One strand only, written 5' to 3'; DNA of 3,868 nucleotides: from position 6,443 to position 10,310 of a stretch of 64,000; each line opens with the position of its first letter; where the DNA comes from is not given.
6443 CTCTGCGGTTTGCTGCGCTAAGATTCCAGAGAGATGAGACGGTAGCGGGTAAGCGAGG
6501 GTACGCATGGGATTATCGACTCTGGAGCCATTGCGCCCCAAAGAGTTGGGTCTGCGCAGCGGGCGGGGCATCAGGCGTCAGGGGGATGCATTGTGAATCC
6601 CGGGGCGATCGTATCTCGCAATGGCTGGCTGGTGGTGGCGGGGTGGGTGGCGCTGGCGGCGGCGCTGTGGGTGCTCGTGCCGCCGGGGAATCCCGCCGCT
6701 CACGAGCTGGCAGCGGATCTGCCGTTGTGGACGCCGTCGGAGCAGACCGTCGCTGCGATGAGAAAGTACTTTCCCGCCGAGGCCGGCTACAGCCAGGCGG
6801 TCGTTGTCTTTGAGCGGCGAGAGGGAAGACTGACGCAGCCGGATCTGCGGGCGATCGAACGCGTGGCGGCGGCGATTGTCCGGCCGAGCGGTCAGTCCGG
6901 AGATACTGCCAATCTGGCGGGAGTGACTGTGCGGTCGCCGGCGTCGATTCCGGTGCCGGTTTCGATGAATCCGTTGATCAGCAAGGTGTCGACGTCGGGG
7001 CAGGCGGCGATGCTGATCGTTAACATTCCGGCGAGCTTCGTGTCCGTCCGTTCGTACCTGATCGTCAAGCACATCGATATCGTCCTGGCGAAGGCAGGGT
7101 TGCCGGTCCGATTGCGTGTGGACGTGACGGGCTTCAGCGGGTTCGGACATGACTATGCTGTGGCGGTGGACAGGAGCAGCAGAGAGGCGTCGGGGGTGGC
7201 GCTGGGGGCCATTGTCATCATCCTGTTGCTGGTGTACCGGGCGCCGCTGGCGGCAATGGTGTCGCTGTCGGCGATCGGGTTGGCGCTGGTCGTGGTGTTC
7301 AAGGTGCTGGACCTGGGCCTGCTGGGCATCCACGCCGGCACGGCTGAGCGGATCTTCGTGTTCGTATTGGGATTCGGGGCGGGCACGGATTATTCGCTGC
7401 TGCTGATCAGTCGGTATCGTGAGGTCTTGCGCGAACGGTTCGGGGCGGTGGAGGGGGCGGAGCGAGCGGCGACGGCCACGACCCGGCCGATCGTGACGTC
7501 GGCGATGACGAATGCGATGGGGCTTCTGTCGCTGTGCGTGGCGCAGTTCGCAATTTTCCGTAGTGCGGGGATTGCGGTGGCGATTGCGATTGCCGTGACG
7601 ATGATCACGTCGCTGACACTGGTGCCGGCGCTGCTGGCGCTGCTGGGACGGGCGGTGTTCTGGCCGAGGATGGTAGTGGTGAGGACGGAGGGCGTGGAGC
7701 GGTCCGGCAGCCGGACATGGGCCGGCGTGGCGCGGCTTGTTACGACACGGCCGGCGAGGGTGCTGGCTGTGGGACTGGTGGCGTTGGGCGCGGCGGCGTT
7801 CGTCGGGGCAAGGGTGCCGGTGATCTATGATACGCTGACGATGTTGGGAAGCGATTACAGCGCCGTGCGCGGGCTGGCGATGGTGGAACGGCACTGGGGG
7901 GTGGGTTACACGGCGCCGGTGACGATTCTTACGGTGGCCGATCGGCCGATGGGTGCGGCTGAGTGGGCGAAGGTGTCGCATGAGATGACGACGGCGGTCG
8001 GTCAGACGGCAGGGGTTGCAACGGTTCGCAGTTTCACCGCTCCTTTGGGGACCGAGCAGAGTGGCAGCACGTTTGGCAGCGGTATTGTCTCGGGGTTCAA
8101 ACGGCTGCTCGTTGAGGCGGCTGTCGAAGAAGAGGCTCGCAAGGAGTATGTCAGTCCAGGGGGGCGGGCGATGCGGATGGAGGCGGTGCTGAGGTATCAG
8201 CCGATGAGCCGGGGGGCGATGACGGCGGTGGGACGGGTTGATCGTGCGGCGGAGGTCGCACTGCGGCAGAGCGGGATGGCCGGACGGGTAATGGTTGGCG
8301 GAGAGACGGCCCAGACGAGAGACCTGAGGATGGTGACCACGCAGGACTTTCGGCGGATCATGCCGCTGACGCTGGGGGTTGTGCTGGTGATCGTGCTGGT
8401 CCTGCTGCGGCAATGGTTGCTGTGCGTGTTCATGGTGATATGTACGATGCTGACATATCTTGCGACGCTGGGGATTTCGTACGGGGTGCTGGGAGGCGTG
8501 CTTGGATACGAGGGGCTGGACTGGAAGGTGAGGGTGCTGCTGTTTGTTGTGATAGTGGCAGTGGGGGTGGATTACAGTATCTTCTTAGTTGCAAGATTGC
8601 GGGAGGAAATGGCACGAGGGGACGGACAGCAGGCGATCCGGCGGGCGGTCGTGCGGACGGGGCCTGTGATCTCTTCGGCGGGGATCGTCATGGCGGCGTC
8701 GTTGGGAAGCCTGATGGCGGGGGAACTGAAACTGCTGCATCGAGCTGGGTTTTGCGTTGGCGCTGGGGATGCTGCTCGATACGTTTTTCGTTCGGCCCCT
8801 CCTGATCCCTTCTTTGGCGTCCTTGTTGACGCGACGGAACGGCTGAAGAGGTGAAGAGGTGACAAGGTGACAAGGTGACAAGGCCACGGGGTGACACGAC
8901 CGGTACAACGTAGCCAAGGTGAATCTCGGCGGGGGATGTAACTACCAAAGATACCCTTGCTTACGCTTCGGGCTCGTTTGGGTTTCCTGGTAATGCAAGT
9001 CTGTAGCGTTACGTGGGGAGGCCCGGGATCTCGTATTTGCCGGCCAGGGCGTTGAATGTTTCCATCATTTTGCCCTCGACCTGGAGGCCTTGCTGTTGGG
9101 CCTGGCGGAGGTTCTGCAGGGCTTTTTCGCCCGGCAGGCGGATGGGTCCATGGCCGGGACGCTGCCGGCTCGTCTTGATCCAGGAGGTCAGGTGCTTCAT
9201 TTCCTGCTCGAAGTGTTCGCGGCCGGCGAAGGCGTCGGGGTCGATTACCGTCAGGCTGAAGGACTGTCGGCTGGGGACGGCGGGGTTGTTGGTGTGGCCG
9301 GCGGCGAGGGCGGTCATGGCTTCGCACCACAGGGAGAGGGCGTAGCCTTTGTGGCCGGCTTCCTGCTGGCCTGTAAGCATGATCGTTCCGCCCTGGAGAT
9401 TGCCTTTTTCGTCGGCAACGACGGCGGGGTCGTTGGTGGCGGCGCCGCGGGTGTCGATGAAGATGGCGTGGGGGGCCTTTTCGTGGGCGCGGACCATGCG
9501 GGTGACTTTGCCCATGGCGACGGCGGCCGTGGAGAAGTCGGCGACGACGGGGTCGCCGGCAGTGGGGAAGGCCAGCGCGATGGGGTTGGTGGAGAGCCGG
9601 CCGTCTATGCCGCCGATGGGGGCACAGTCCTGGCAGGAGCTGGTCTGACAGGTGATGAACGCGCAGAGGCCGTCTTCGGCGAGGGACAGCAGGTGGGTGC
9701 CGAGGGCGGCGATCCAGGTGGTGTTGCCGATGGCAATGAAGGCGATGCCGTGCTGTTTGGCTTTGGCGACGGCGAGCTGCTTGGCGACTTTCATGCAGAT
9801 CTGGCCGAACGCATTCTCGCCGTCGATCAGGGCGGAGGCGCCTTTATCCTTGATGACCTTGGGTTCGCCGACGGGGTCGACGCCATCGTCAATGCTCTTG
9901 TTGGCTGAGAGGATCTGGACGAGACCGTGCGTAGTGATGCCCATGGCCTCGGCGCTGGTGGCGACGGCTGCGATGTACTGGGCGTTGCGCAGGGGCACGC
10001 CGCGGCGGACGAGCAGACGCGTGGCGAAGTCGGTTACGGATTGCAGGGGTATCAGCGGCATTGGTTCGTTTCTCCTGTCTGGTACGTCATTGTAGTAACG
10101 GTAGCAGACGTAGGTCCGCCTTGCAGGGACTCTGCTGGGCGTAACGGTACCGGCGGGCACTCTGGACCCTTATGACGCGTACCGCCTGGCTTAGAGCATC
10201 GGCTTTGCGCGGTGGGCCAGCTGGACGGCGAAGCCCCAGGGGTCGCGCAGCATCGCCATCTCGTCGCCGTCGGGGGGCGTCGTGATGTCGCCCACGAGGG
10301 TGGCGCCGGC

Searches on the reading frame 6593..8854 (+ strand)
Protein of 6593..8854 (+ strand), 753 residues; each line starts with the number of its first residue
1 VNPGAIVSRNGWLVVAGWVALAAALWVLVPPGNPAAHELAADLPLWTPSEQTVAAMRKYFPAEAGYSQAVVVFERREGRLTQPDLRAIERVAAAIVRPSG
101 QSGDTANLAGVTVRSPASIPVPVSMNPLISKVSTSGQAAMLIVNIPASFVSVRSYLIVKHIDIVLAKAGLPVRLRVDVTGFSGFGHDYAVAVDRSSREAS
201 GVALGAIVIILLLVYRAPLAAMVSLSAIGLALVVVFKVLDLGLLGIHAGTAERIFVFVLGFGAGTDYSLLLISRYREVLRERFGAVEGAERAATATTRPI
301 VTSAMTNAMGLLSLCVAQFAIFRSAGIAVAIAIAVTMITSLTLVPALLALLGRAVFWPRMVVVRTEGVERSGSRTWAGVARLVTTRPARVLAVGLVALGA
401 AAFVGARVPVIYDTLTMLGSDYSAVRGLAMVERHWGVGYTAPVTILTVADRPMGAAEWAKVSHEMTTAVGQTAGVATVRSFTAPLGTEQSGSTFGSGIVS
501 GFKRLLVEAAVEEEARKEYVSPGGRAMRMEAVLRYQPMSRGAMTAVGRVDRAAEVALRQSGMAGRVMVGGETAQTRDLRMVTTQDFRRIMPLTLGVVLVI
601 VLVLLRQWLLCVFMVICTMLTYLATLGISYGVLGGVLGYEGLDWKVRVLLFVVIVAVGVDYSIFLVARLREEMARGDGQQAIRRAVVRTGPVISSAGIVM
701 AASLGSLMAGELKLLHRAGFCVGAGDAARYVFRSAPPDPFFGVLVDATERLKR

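Call 88: search_protein_families(library=pfam, proteins=[window:6593-8854:+], max_evalue=0.0001)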
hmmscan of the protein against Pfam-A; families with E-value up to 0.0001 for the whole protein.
window:6593-8854:+ (753 aa): 2 families
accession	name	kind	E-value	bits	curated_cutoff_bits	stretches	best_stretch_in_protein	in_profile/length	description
PF03176.21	MMPL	-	5e-80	269.4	20.5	2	47-389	7-332/333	MMPL family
PF00873.25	ACR_tran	-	2.4e-05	22.7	28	1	206-409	340-549/1021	AcrB/AcrD/AcrF family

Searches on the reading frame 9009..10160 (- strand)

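Call 47: search_protein_families(library=pfam, proteins=[window:9009-10160:-], max_evalue=0.0001)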
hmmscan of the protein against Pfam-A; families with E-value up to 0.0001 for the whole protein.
window:9009-10160:- (383 aa): 1 family
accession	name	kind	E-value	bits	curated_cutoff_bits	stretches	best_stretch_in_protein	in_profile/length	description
PF02615.19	Ldh_2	-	1.8e-75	254.6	38.8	1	38-368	2-331/333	Malate/L-lactate dehydrogenase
